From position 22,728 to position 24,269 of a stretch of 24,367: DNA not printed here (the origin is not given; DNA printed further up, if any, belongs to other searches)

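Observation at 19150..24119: Four-gene operon of secreted, unassigned beta-propeller-like proteins including a tandem triplet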

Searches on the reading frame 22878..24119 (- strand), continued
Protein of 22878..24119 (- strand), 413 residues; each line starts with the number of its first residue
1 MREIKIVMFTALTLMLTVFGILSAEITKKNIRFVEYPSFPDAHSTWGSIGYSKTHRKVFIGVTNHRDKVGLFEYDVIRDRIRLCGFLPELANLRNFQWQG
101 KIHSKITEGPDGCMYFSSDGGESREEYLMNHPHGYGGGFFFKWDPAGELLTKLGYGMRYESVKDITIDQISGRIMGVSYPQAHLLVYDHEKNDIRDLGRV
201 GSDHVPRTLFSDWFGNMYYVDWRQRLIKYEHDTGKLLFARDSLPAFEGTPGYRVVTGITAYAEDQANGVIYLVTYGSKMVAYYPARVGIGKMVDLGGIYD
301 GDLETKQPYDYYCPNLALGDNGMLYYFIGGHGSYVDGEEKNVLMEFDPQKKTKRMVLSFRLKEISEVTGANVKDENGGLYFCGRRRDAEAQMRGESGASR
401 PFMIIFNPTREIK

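Call 38: search_protein_families(library=pfam, proteins=[L053:12407-14329:+, L053:14360-17626:+, L053:5576-6982:-, L053:8988-9872:+, L053:6953-8998:+, L053:3795-4646:-, L053:4619-5572:-, L053:17630-19645:+, L053:19947-20768:+, L081:6592-9882:+], max_evalue=0.0001)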
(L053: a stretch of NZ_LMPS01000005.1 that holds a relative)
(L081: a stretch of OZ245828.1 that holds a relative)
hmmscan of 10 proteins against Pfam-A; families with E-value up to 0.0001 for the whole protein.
L053:12407-14329:+ (640 aa): 2 families
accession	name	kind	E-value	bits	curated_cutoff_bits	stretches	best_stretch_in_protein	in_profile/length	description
PF22680.2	Glyco_hydro_123_N_2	-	3.4e-05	24.2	27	0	75-216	21-141/142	Glycoside hydrolase 123 N-terminal domain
PF13320.12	GH123_cat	-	4.9e-05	23.3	23.1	1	355-584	125-324/324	Glycoside hydrolase 123, catalytic domain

L053:14360-17626:+ (1088 aa): 9 families
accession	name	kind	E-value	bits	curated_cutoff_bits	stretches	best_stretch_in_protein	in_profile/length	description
PF17128.10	DUF5107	-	5.1e-166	551.7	24.4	1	61-371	1-310/310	Domain of unknown function (DUF5107)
PF14559.12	TPR_19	-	3.8e-15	56.4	25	0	526-572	4-50/68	Tetratricopeptide repeat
PF13432.12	TPR_16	-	2.5e-11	44.2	32.7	0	485-543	3-61/65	Tetratricopeptide repeat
PF13428.12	TPR_14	-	1.6e-07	31.7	23.5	0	617-653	3-39/44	Tetratricopeptide repeat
PF13181.12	TPR_8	-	2.3e-07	30.9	25.7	0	583-614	3-34/34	Tetratricopeptide repeat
PF00515.34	TPR_1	-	4e-07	30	27.8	0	583-614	3-34/34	Tetratricopeptide repeat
PF07719.23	TPR_2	-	3.6e-06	27.1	27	0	583-614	3-34/34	Tetratricopeptide repeat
PF25064.1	ARM_TT21_5th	-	3.8e-06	27.6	27.8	0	494-586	16-111/117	TT21 fifth ARM repeats domain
PF12895.13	ANAPC3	-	9.5e-06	26.2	27.2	0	505-571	15-80/82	Anaphase-promoting complex, cyclosome, subunit 3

L053:5576-6982:- (468 aa): 1 family
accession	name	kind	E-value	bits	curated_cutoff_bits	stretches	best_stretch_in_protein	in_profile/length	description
PF01380.27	SIS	-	3.3e-13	50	25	1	137-274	3-128/131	SIS domain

L053:8988-9872:+ (294 aa): 1 family
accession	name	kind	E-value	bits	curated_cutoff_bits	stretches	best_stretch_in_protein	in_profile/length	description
PF00892.27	EamA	-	2.6e-23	83.3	28.2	2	7-140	2-134/135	EamA-like transporter family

L053:6953-8998:+ (681 aa): 15 families
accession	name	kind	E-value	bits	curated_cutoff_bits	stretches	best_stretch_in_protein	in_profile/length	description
PF00326.27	Peptidase_S9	-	1.2e-49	169.2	22.6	1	465-675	2-211/213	Prolyl oligopeptidase family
PF07676.18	PD40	-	2.9e-27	94.4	20.9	2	187-225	4-37/38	WD40-like Beta Propeller Repeat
PF20434.5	BD-FAE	-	4.4e-13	49.7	26.8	1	444-630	9-214/215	BD-FAE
PF00930.27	DPPIV_N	-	1.8e-12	47.1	22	0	172-256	260-343/354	Dipeptidyl peptidase IV (DPP IV) N-terminal region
PF25174.1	Beta-prop_THOC3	-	8.1e-12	45.1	305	1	223-360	70-190/272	THOC3 beta-propeller domain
PF02129.25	Peptidase_S15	-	1.4e-11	45.1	23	1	428-565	1-133/262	X-Pro dipeptidyl-peptidase (S15 family)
PF01738.24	DLH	-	9e-09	35.7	21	1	526-672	95-215/217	Dienelactone hydrolase family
PF23414.1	Beta-prop_EML_2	-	2.4e-07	30.8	90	0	65-145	80-154/266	Echinoderm microtubule-associated protein second beta-propeller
PF12894.13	ANAPC4_WD40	-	2.7e-07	31.1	22.9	0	71-103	43-75/91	Anaphase-promoting complex subunit 4 WD40 domain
PF12146.15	Hydrolase_4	-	6.3e-07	29.4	27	0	599-640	185-226/239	Serine aminopeptidase, S33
PF24817.1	WD40_WDHD1_1st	-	1.6e-06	28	109.9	0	70-117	226-272/291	WDHD1 first WD40 domain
PF00400.38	WD40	-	5.9e-06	27.1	27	0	115-134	10-30/39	WD domain, G-beta repeat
PF24797.1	Beta-prop_WDR35_TULP_N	-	6.2e-06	26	80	0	72-100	162-190/332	WDR35/TULP4 N-terminal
PF08662.17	eIF2A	-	2.7e-05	24.6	20.5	0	248-318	12-82/194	Eukaryotic translation initiation factor eIF2A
PF05448.18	AXE1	-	2.9e-05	23.5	21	0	422-503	59-136/321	Acetyl xylan esterase (AXE1)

L053:3795-4646:- (283 aa): 1 family
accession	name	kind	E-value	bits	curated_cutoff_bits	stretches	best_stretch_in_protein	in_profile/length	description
PF01116.26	F_bP_aldolase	-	8.4e-86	288.4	25.5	1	11-279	3-273/277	Fructose-bisphosphate aldolase class-II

L053:4619-5572:- (317 aa): 1 family
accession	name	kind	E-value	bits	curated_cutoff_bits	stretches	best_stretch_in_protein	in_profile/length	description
PF00294.29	PfkB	-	5.5e-49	167.6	25.8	1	4-293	2-296/302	pfkB family carbohydrate kinase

L053:17630-19645:+ (671 aa): 1 family
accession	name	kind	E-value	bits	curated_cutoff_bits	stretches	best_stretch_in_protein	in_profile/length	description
PF00756.26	Esterase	-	1.8e-15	57.8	22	1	163-215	101-151/251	Putative esterase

L053:19947-20768:+ (273 aa): 4 families
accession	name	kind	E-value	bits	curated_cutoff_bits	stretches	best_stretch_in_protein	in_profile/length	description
PF00455.28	DeoRC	-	1.2e-46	159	31.8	1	93-250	2-159/160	DeoR C terminal sensor domain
PF08220.18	HTH_DeoR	-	3.9e-16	59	21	1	26-76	1-51/57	DeoR-like helix-turn-helix domain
PF08279.18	HTH_11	-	9.8e-08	32.2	25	1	26-73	1-49/55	HTH domain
PF01022.26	HTH_5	-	7e-06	26.3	22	1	26-68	3-44/47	Bacterial regulatory protein, arsR family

L081:6592-9882:+ (1096 aa): 3 families
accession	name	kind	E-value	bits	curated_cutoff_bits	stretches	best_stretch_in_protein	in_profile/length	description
PF13517.12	FG-GAP_3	-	1.7e-66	221.1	26.9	7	67-130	1-61/61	FG-GAP-like repeat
PF01839.29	FG-GAP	-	4.9e-21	74.6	22.1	0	644-674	2-36/37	FG-GAP repeat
PF07593.17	UnbV_ASPIC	-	4e-16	59.1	23.4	1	523-588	2-67/68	ASPIC and UnbV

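Call 39: search_protein_families(library=ncbifam, proteins=[L053:12407-14329:+, L053:14360-17626:+, L053:5576-6982:-, L053:8988-9872:+, L053:6953-8998:+, L053:3795-4646:-, L053:4619-5572:-, L053:17630-19645:+, L053:19947-20768:+, L081:15644-16765:+], max_evalue=0.00001)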
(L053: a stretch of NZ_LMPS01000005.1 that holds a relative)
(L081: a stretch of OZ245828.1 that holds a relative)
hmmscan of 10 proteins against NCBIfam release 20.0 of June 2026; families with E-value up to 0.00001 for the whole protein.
L053:12407-14329:+ (640 aa): 0 families

L053:14360-17626:+ (1088 aa): 3 families
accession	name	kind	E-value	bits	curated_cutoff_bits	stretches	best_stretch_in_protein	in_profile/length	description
TIGR02917.1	PEP_TPR_lipo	equivalog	4.8e-13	47.9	312.2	0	584-702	468-591/899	XrtA/PEP-CTERM system TPR-repeat protein PrsT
NF040959.1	MamA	equivalog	1.9e-11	43.8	200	0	473-573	65-165/204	magnetosome protein MamA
TIGR02521.1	type_IV_pilW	equivalog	5.9e-07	29.3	154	0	580-650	30-100/234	type IV pilus biogenesis/stability protein PilW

L053:5576-6982:- (468 aa): 4 families
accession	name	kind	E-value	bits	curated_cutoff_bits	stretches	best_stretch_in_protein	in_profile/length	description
TIGR02815.1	agaS_fam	subfamily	5.3e-113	377.8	529.2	1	101-467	3-371/372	putative sugar isomerase, AgaS family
NF041128.1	glucosaP_deam_GlmD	equivalog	1.9e-19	70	580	1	142-451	33-315/323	glucosamine-6-phosphate deaminase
NF001484.0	PRK00331.1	subfamily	2.3e-16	59.3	381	1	102-450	253-591/601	isomerizing glutamine--fructose-6-phosphate transaminase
TIGR01135.1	glmS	equivalog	3.1e-14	52.4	418.05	1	101-450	251-597/607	glutamine--fructose-6-phosphate transaminase (isomerizing)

L053:8988-9872:+ (294 aa): 2 families
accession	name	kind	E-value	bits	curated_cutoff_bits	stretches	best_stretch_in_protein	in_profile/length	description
TIGR00803.1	nst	subfamily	1.6e-07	31.3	55.85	1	107-285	36-220/222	solute carrier family 35 transporter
NF011625.2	PRK15051.1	equivalog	1.5e-06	28.3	92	1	66-139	34-107/111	4-amino-4-deoxy-L-arabinose-phosphoundecaprenol flippase subunit ArnE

L053:6953-8998:+ (681 aa): 8 families
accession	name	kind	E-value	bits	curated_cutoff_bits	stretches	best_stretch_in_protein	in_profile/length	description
NF053518.1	DipepPtdsDpp5Prph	equivalog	1.2e-74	252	900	1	195-675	198-655/655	dipeptidyl-peptidase Dpp5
NF033523.0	lasso_peptidase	equivalog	2e-38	132.6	400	3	397-673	356-636/638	Atxe2 family lasso peptide isopeptidase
TIGR02800.1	propeller_TolB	equivalog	1.2e-21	77.1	343.15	1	221-336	258-363/418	Tol-Pal system beta propeller repeat protein TolB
NF002183.0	PRK01029.1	equivalog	7.5e-13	48.3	405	1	177-262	312-391/429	Tol-Pal system protein TolB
NF050058.1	e_dPHAscl_type1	hypoth_equivalog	8.9e-10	38.5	150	1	443-631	19-204/276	extracellular catalytic domain type 1 short-chain-length polyhydroxyalkanoate depolymerase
NF050057.1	e_dPHAmcl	equivalog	1.9e-08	33.9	270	1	603-672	189-250/252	extracellular medium-chain-length polyhydroxyalkanoate depolymerase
NF007857.0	PRK10566.1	equivalog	3.5e-08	33.6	201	1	518-648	97-229/249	esterase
NF041440.1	hydrolase_YghX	exception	9.6e-07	28.2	460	0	423-557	72-205/292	YghX family hydrolase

L053:3795-4646:- (283 aa): 20 families
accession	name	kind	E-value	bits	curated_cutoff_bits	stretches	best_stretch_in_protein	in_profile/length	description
TIGR01859.1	fruc_bis_ald_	equivalog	2.2e-74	250.7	343.05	1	18-278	11-276/282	class II fructose-1,6-bisphosphate aldolase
NF009497.0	PRK12857.1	equivalog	2.4e-73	246.8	423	1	18-277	13-277/284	class II fructose-1,6-bisphosphate aldolase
NF009374.0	PRK12737.1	subfamily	5.7e-73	245.4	383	1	20-278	15-278/284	tagatose-bisphosphate aldolase subunit GatY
NF006626.0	PRK09195.1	subfamily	6.8e-73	245.2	384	1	23-278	18-278/284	tagatose-bisphosphate aldolase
TIGR00167.1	cbbA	subfamily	3.2e-68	230.2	215.6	1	24-279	19-285/290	ketose-bisphosphate aldolase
TIGR01858.1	tag_bisphos_ald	equivalog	9.1e-67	225.1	443.55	1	25-276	18-274/282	tagatose bisphosphate family class II aldolase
NF006042.0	PRK08185.1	subfamily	9.6e-65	218.7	405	1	21-281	15-281/287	hypothetical protein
NF005943.0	PRK07998.1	equivalog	7.3e-64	216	364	1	27-280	22-277/283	class II aldolase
NF005288.0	PRK06806.1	equivalog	8.2e-60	202.4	396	1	11-277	6-274/281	class II fructose-bisphosphate aldolase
NF005284.0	PRK06801.1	equivalog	8e-56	189.5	406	1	10-276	5-278/286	ketose 1,6-bisphosphate aldolase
NF005823.0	PRK07709.1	equivalog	1.7e-52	179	545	1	9-272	4-273/285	class II fructose-bisphosphate aldolase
NF006376.0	PRK08610.1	equivalog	3e-52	178.1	527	1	27-276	22-277/286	class II fructose-bisphosphate aldolase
NF009375.0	PRK12738.1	equivalog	3.6e-52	177.3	542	1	27-277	22-277/286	tagatose-bisphosphate aldolase subunit KbaY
NF005481.0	PRK07084.1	equivalog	1.1e-50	172.7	511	1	25-226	29-243/324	class II fructose-bisphosphate aldolase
NF004493.0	PRK05835.1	equivalog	1.7e-50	172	558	2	14-217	8-218/307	class II fructose-bisphosphate aldolase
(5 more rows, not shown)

L053:4619-5572:- (317 aa): 19 families
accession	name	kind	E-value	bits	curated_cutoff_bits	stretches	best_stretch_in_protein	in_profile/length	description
TIGR04382.1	myo_inos_iolC_N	equivalog_domain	6.9e-35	120.8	300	1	6-303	4-306/309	5-dehydro-2-deoxygluconokinase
TIGR02152.1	D_ribokin_bact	equivalog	1.9e-33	116.1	299.65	1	7-302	2-296/298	ribokinase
NF053626.1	RibKinHalex1628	equivalog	4.4e-30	105.2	330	1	5-294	3-280/293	ATP-dependent ribose-1-phosphate kinase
NF008353.0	PRK11142.1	equivalog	6.9e-25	88.2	341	1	4-304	3-301/307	ribokinase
NF049991.1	TagKinase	equivalog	1.5e-22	79.9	420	1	42-307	42-316/321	tagatose kinase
NF006957.1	PRK09434.1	equivalog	5.5e-22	78.6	450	1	37-302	23-302/302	fructokinase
NF041134.1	R1P_kin_Thcocales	equivalog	1.2e-21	77.5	500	1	7-302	4-278/291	ADP-dependent ribose-1-phosphate kinase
NF007321.0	PRK09813.1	equivalog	2.3e-20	73.2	247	1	47-285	30-253/261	fructoselysine 6-kinase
NF041332.1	KDG_KDGal_kin_Halo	equivalog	2.7e-19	69.8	440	1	33-293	25-298/320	bifunctional 2-dehydro-3-deoxygluconokinase/2-dehydro-3-deoxygalactonokinase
NF047869.1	myo_kin_aldol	exception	9.3e-18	63.9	600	2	5-172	8-174/586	bifunctional 5-dehydro-2-deoxygluconokinase/5-dehydro-2-deoxyphosphogluconate aldolase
NF040938.1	KDG_KDGal_kin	equivalog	6.8e-16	58.2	400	1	50-302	39-299/305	bifunctional 2-dehydro-3-deoxygluconokinase/2-dehydro-3-deoxygalactonokinase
NF041164.1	NucKinThplmales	equivalog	9.8e-15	54.5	450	1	9-283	7-268/295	nucleoside kinase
NF041633.1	trifunc_aldol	exception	7.1e-12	44.5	700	1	33-209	265-451/580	KHG/KDPG aldolase/sugar kinase fusion protein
NF041320.1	pfkB_Halo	equivalog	7.4e-12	45.3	400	1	52-290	48-280/302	1-phosphofructokinase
TIGR03168.1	1-PFK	subfamily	1.1e-11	44.3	216.4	1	52-304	46-300/305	hexose kinase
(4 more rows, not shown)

L053:17630-19645:+ (671 aa): 1 family
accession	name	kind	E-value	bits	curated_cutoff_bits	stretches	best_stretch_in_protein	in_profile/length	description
NF041944.1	Xylase_Ferestase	equivalog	7e-08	31.1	1200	1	37-206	465-616/694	bifunctional endo-1,4-beta-xylanase/feruloyl esterase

L053:19947-20768:+ (273 aa): 11 families
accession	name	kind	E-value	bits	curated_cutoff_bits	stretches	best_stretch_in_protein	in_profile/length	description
NF040755.1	AgaR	equivalog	7.1e-79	264.5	260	1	20-270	1-255/256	transcriptional repressor AgaR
NF007316.0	PRK09802.1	equivalog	1.9e-67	227.3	351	1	19-272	11-268/269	DeoR family transcriptional regulator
NF007753.1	PRK10434.1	equivalog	5.7e-63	212.8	350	1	22-270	2-252/253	glucitol operon DNA-binding transcriptional repressor SrlR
NF041397.1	TranRegGlpR_Halo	equivalog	6.8e-53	179.9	300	1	24-270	4-251/253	HTH-type transcriptional regulator GlpR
NF040887.2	trans_reg_YciT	exception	3.9e-40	138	450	1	25-268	3-243/246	DNA-binding transcriptional regulator YciT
NF040890.1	trans_reg_YgbI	equivalog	2.9e-31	108.9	400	1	24-271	4-252/253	DNA-binding transcriptional repressor YgbI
NF008154.0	PRK10906.1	equivalog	4.9e-30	104.7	331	1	22-268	2-249/252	DeoR/GlpR family transcriptional regulator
NF010034.0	PRK13509.1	equivalog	7.4e-30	104.1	244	1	24-270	4-250/251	HTH-type transcriptional regulator UlaR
NF007961.0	PRK10681.1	equivalog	2.1e-25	89.6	244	1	24-269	6-251/252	DNA-binding transcriptional repressor DeoR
NF007720.0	PRK10411.1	equivalog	1e-23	83.9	259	1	24-254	3-236/243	L-fucose operon activator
TIGR01884.1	cas_HTH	subfamily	5.7e-08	32.4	60.2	1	22-71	139-188/202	CRISPR-associated CARF protein Csa3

L081:15644-16765:+ (373 aa): 0 families

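Call 69: search_solved_structures(query=L053:12407-14329:+, max_evalue=0.01)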
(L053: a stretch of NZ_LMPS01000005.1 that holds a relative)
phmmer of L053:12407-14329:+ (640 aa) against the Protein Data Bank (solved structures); distinct sequences matched with E-value up to 0.01: 3.
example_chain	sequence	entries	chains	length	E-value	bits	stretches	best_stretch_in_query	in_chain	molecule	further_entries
8k2f_A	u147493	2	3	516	4.1e-22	81.4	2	75-244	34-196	Oligosaccharide-releasing beta-N-acetylgalactosaminidase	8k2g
8k2j_A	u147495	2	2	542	5.7e-08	34.7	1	185-602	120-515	Oligosaccharide/Monosaccharide-releasing beta-N-acetylgalactosaminidase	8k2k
8k2h_B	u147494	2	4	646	0.00013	23.7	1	523-587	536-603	Oligosaccharide/Monosaccharide-releasing beta-N-acetylhexosaminidase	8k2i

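Call 70: search_solved_structures(query=L053:14360-17626:+, max_evalue=0.01)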
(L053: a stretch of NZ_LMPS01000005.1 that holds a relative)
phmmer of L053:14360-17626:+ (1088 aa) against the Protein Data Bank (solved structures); distinct sequences matched with E-value up to 0.01: 35.
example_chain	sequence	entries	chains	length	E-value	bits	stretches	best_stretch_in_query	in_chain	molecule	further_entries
5cd6_A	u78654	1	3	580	1e-22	83.1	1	44-342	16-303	TPR-domain containing protein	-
9qhb_A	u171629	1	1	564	3e-19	71.7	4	473-652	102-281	Engineered tetratricopeptide repeat protein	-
8bu0_A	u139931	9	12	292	1.8e-11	46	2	473-650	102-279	Consensus tetratricopeptide repeat protein | Crystal structure of an 8-repeat consensus TPR superhelix with Zinc. | Monomer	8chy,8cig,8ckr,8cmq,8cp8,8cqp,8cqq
1w3b_A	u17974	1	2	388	2.4e-11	45.5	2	470-648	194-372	UDP-N-ACETYLGLUCOSAMINE--PEPTIDE N-ACETYLGLUCOSAMINYLTRANSFERASE 110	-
6eou_A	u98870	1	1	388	3e-11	45.2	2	470-648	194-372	UDP-N-acetylglucosamine--peptide N-acetylglucosaminyltransferase 110 kDa subunit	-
7yeh_B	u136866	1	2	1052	2.2e-10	42.3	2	470-648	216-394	UDP-N-acetylglucosamine--peptide N-acetylglucosaminyltransferase 110 kDa subunit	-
7ntf_A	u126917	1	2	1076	3.9e-10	41.5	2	470-649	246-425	Isoform 1 of UDP-N-acetylglucosamine--peptide N-acetylglucosaminyltransferase 110 kDa subu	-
7yea_A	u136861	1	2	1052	5.1e-10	41.1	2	471-649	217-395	UDP-N-acetylglucosamine--peptide N-acetylglucosaminyltransferase 110 kDa subunit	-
9qhc_A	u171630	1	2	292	9.7e-09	36.9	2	473-627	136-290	Engineered tetratricopeptide repeat protein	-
7obi_A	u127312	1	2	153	3.6e-08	35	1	478-627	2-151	CTPR-rv4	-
3kd7_A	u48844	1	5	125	2.6e-06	28.8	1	515-627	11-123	CTPR390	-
6vfj_B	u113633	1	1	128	3.3e-05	25.2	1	454-546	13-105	I53_dn5B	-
6b85_J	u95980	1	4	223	5.7e-05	24.4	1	552-652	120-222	TMHC4_R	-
9gzg_A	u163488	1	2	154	0.00017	22.9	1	477-627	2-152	Engineered CTPR protein with glutamic acids for conductivity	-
8ump_A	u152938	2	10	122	0.00018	22.7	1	479-592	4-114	T33-ml35-redesigned-TPR-domain-fold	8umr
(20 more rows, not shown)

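Call 80: search_protein_families(library=pfam, proteins=[L009:2307-3506:-, L011:2238-3437:-, L081:15644-16765:+, L053:1912-3021:-], max_evalue=0.01)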
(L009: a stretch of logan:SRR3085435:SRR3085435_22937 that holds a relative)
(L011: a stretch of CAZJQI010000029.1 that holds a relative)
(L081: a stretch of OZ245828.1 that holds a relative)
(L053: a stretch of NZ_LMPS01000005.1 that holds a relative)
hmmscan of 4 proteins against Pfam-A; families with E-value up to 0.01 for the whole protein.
L009:2307-3506:- (399 aa): 0 families

L011:2238-3437:- (399 aa): 0 families

L081:15644-16765:+ (373 aa): 1 family
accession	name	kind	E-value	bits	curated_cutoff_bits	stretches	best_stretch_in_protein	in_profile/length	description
PF04909.20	Amidohydro_2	-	7.5e-12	46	26.4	1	145-365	111-288/289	Amidohydrolase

L053:1912-3021:- (369 aa): 2 families
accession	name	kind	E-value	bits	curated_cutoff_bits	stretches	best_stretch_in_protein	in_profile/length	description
PF04773.18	FecR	-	3.8e-11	43.7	24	1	149-236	8-96/97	FecR protein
PF16344.10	FecR_C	-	5.8e-08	33.1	24.4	1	296-362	3-70/70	FecR, C-terminal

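Call 90: search_protein_families(library=pfam, proteins=[L090:14417-15688:+, L048:14067-15674:-, L032:15054-17339:-, L036:540-3950:+, L048:8572-9897:+, L031:19081-20115:-, L044:5059-8157:+, L044:8176-9744:+], max_evalue=0.00001)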
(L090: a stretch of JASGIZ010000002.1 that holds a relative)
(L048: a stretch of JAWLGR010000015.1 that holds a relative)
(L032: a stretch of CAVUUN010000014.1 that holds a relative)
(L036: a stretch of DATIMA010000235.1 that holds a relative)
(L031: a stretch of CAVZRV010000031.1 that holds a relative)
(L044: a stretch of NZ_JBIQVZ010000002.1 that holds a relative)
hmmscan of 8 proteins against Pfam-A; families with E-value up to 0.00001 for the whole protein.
L090:14417-15688:+ (423 aa): 0 families

L048:14067-15674:- (535 aa): 3 families
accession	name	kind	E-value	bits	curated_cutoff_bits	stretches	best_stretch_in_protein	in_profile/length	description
PF00884.28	Sulfatase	-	7e-67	226.3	25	1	41-434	1-300/301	Sulfatase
PF16347.10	SGSH_C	-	5.3e-15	56.3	29.3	1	389-513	8-134/154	N-sulphoglucosamine sulphohydrolase, C-terminal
PF01663.27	Phosphodiest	-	1.5e-08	35.1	23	1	49-353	7-226/342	Type I phosphodiesterase / nucleotide pyrophosphatase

L032:15054-17339:- (761 aa): 2 families
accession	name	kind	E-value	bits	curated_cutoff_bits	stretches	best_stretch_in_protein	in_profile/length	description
PF02838.20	Glyco_hydro_20b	-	1.4e-20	74.7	26.1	1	56-187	2-124/124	Glycosyl hydrolase family 20, domain 2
PF00728.28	Glyco_hydro_20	-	3.4e-15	56.7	22.3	1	198-377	9-222/348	Glycosyl hydrolase family 20, catalytic domain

L036:540-3950:+ (1136 aa): 2 families
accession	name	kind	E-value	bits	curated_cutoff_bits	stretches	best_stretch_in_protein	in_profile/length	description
PF25183.1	OMP_b-brl_4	-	4.5e-131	439.3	30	1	240-1112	2-789/838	Outer membrane beta barrel domain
PF13620.12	CarboxypepD_reg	-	1.3e-13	51.5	32.3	1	27-108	1-82/82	Carboxypeptidase regulatory-like domain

L048:8572-9897:+ (441 aa): 1 family
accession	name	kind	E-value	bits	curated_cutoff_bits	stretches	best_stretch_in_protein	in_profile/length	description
PF16116.10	DUF4832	-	2.8e-20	73.5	29.2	1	308-422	96-215/216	Domain of unknown function (DUF4832)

L031:19081-20115:- (344 aa): 1 family
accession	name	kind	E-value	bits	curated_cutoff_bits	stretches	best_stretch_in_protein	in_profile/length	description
PF01208.23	URO-D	-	3.9e-128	427.8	23.9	1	8-342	5-345/346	Uroporphyrinogen decarboxylase (URO-D)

L044:5059-8157:+ (1032 aa): 3 families
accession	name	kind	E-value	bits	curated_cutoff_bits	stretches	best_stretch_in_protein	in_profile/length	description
PF13715.12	CarbopepD_reg_2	-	1.1e-17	64.2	32.2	1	40-120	1-88/88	CarboxypepD_reg-like domain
PF07715.20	Plug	-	3.7e-14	53.6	23.9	1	130-236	3-107/107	TonB-dependent Receptor Plug Domain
PF13620.12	CarboxypepD_reg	-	2.8e-08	34.4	32.3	1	40-98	2-65/82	Carboxypeptidase regulatory-like domain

L044:8176-9744:+ (522 aa): 2 families
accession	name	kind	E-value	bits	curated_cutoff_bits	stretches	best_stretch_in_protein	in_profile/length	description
PF12741.13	SusD-like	-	5.4e-123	412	27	1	62-520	40-495/495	Susd and RagB outer membrane lipoprotein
PF12771.13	SusD-like_2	-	2e-85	287.6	27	1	51-469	11-400/415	Starch-binding associating with outer membrane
